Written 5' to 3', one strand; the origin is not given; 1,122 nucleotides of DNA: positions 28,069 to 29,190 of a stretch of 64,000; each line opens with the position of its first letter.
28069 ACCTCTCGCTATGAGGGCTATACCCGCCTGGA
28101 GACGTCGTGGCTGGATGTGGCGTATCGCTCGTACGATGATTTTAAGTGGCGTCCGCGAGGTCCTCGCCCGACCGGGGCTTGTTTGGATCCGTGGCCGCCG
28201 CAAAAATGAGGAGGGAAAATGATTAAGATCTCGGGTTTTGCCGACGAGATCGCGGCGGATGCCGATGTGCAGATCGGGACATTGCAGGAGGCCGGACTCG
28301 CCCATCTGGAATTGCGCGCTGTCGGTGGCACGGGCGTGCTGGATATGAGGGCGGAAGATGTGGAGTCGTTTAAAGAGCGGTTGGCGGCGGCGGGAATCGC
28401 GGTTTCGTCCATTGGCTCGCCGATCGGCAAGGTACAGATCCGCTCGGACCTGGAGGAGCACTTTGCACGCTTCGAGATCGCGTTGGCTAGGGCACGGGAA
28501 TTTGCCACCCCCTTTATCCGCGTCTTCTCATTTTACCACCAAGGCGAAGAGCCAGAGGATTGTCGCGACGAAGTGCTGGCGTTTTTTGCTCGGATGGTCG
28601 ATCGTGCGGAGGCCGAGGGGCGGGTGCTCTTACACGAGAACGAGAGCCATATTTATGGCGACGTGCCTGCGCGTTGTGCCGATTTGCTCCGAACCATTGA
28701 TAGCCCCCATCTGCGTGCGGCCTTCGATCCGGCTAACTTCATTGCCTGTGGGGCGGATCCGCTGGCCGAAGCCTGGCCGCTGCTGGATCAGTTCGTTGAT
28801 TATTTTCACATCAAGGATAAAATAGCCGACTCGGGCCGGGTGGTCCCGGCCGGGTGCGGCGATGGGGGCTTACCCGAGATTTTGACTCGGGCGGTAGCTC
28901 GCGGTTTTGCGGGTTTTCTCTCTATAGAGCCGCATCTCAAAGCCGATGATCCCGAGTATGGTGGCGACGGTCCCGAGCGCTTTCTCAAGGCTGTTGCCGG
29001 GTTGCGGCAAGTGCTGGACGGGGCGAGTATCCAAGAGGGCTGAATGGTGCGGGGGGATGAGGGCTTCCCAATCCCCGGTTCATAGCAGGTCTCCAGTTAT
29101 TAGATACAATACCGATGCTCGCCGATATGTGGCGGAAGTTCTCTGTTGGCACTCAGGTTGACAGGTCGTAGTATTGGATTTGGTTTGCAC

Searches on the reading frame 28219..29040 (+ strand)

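Call 65: search_protein_families(library=ncbifam, proteins=[window:28219-29040:+], max_evalue=0.00001)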
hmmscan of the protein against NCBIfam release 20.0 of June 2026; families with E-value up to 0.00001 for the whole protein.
window:28219-29040:+ (274 aa): 0 families

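Call 71: search_protein_families(library=pfam, proteins=[window:28219-29040:+], max_evalue=0.001)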
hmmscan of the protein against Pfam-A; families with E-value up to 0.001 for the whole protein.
window:28219-29040:+ (274 aa): 1 family
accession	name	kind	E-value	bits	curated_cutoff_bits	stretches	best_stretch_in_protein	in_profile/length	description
PF01261.30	AP_endonuc_2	-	4e-25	89.4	31.1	1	22-244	4-235/249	Xylose isomerase-like TIM barrel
